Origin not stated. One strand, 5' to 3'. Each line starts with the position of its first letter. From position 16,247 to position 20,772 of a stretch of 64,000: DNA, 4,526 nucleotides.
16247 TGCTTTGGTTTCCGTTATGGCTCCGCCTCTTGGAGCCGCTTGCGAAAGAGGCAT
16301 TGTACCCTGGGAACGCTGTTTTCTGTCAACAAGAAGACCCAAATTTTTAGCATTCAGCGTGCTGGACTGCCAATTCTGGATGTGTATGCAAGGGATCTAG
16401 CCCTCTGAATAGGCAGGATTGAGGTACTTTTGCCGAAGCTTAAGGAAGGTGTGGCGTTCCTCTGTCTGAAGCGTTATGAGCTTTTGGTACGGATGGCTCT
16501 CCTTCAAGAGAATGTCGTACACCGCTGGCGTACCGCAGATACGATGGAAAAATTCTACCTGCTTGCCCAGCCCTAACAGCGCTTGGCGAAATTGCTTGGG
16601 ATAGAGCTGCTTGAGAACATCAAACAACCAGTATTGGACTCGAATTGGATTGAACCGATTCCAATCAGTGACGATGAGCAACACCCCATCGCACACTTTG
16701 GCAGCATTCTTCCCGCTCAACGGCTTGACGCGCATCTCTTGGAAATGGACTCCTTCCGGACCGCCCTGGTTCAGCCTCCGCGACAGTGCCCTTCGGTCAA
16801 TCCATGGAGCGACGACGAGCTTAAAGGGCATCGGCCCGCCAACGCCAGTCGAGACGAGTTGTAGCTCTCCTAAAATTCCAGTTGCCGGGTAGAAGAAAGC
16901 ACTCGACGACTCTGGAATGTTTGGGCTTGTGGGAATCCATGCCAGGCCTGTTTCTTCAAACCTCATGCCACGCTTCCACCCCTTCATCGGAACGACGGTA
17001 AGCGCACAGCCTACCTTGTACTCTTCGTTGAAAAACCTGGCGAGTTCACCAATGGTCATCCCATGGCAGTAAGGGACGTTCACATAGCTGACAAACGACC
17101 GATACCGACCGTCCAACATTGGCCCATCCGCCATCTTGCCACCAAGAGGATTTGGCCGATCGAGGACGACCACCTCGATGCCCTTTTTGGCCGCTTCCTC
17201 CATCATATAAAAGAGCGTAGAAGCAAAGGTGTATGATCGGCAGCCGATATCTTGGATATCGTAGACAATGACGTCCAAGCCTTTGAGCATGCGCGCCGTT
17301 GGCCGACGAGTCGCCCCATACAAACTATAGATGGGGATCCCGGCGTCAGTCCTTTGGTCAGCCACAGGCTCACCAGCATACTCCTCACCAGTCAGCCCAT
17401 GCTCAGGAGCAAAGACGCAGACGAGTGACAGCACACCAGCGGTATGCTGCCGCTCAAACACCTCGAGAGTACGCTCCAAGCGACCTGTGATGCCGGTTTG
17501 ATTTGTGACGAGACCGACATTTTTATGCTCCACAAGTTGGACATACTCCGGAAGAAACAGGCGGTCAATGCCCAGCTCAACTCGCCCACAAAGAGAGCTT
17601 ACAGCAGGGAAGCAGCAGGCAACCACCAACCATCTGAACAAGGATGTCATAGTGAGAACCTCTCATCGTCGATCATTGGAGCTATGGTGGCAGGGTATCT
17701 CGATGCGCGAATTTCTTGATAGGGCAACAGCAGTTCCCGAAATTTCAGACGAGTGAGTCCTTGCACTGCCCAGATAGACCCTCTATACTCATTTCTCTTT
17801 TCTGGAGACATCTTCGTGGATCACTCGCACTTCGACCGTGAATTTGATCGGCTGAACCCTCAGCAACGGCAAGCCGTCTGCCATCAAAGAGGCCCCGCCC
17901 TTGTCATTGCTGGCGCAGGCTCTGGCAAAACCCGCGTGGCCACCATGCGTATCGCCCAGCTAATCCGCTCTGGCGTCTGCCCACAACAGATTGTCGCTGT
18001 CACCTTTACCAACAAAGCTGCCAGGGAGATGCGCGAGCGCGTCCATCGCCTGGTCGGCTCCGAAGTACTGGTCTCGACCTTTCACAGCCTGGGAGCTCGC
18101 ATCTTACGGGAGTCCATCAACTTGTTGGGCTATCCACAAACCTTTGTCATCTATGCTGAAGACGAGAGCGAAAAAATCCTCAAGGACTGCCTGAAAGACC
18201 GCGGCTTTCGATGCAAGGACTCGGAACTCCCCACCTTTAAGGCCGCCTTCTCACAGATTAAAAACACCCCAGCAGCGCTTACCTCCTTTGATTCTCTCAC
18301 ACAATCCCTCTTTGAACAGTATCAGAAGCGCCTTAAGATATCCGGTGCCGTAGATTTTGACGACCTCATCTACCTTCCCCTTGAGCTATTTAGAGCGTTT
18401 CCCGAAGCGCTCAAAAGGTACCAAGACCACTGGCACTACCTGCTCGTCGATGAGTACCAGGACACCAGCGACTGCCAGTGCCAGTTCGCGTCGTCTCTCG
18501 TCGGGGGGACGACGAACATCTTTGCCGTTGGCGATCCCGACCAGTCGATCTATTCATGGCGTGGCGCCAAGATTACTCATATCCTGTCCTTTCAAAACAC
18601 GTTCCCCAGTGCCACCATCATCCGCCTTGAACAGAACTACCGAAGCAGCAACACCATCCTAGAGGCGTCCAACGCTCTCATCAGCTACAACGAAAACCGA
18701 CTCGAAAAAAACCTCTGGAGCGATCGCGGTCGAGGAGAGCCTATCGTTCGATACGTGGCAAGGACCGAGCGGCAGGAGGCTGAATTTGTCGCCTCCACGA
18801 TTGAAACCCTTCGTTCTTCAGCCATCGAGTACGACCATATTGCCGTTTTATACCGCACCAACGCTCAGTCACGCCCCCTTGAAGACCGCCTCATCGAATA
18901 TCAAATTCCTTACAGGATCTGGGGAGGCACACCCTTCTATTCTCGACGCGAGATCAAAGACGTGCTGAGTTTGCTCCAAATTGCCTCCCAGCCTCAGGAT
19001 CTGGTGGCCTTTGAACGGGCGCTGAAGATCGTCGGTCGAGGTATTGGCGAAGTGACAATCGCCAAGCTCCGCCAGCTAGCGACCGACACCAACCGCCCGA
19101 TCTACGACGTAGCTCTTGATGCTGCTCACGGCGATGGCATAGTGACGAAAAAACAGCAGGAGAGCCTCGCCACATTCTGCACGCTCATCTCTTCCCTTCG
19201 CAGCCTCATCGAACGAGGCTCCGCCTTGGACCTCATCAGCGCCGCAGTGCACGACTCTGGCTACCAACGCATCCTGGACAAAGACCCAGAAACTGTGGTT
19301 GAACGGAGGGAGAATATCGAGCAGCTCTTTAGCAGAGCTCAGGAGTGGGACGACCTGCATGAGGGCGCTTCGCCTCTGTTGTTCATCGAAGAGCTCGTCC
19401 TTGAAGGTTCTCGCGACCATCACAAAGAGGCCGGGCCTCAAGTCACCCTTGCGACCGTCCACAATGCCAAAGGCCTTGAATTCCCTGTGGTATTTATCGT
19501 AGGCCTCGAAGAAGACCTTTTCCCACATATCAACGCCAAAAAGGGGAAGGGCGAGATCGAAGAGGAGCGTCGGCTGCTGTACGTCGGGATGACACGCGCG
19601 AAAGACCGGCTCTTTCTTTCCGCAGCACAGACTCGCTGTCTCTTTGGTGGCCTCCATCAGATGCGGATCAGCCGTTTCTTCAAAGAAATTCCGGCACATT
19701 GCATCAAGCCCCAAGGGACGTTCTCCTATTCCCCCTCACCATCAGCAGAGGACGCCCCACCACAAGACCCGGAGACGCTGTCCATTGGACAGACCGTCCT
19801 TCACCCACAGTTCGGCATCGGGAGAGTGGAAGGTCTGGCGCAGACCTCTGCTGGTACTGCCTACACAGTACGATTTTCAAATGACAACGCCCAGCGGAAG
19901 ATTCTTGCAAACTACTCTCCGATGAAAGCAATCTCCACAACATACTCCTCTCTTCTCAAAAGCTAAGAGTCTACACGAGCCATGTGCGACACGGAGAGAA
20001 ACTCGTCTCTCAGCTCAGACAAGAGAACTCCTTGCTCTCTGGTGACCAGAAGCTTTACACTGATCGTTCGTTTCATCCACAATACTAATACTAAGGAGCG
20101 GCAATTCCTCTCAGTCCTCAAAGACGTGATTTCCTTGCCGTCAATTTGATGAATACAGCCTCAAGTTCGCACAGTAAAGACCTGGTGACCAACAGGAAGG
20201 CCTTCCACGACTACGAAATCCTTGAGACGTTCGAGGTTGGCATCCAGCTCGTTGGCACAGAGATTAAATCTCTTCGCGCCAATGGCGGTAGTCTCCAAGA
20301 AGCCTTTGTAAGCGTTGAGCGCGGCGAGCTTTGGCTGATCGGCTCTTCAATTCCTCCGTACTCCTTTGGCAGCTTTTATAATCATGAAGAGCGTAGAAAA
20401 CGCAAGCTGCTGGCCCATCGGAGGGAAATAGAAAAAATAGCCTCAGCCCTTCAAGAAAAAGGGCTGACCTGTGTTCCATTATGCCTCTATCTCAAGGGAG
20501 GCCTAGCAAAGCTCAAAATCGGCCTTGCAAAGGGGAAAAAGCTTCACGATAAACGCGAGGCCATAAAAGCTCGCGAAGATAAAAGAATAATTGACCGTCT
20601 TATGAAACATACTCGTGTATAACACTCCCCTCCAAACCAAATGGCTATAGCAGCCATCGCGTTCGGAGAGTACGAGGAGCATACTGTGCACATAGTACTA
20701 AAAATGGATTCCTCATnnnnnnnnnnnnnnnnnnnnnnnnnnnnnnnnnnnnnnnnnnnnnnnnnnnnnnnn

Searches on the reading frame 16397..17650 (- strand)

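Call 44: search_protein_families(library=pfam, proteins=[window:16397-17650:-], max_evalue=0.01)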
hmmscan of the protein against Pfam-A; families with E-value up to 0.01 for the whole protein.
window:16397-17650:- (417 aa): 2 families
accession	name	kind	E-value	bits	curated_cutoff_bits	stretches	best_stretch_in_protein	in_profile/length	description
PF07075.17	NamZ_N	-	4e-81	271.7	26.9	1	45-247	1-201/203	Exo-beta-N-acetylmuramidase NamZ, N-terminal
PF20732.2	NamZ_C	-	4.4e-30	105.9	25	1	253-410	2-150/152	Exo-beta-N-acetylmuramidase NamZ, C-terminal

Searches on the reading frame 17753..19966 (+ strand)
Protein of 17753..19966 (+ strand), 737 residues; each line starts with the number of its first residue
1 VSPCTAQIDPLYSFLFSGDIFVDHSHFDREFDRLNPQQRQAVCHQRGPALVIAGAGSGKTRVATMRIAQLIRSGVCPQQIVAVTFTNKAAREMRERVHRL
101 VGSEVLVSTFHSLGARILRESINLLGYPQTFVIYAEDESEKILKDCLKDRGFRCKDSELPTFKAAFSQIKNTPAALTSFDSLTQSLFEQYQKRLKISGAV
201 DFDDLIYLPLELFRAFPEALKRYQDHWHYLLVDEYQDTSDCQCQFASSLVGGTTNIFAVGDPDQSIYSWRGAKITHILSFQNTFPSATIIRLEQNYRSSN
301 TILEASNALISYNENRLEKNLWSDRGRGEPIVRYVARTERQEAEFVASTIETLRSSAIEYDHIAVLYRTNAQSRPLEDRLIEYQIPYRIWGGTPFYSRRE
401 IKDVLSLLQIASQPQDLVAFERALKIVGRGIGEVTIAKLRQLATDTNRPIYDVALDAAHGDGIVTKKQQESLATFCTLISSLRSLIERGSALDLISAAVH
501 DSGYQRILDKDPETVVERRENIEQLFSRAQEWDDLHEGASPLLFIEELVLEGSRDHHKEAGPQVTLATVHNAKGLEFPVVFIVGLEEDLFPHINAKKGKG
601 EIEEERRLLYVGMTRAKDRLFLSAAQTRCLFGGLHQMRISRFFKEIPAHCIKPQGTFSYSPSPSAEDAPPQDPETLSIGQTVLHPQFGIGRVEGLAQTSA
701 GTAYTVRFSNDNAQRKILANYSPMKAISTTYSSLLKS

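Call 14: search_protein_families(library=pfam, proteins=[window:17753-19966:+])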
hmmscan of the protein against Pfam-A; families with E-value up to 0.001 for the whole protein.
window:17753-19966:+ (737 aa): 8 families
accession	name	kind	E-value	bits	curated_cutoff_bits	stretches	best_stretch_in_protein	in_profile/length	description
PF00580.27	UvrD-helicase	-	1.3e-79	268.2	23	1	34-285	1-271/271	UvrD/REP helicase N-terminal domain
PF13361.12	UvrD_C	-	1.4e-69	235.6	25.6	1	290-626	1-349/350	UvrD-like helicase C-terminal domain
PF13245.12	AAA_19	-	3.1e-23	82.9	25.1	1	38-268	1-132/134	AAA domain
PF13538.12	UvrD_C_2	-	7.3e-12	45.4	27.4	1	565-622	3-51/52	UvrD-like helicase C-terminal domain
PF01443.25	Viral_helicase1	-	3.4e-08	34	21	0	559-621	178-225/228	Viral superfamily 1 RNA helicase core domain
PF13604.12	AAA_30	-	1e-06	29.1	27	1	34-97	2-66/191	AAA domain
PF13087.12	AAA_12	-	7.1e-06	26.2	27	0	557-622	132-190/195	AAA domain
PF02559.22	CarD_TRCF_RID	-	0.00028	21.4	23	1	676-708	1-37/57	CarD-like/TRCF RID domain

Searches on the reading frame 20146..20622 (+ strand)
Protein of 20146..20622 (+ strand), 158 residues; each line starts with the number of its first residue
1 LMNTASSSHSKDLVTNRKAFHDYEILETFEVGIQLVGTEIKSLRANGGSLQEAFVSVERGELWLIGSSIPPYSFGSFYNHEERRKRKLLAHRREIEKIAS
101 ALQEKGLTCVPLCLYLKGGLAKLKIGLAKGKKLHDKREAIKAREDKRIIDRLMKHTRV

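Call 14: search_protein_families(library=pfam, proteins=[window:20146-20622:+])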
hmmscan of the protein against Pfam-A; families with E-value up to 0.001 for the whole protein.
window:20146-20622:+ (158 aa): 1 family
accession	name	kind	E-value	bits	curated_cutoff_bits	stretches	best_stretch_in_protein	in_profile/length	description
PF01668.23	SmpB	-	5.5e-56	188.9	27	1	14-155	2-143/143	SmpB protein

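Call 16: find_encoding_contigs(protein=window:20146-20622:+, flank=10000, max_places=6)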
Protein window:20146-20622:+ (158 aa): no gene with exactly this product is on record in the collection.
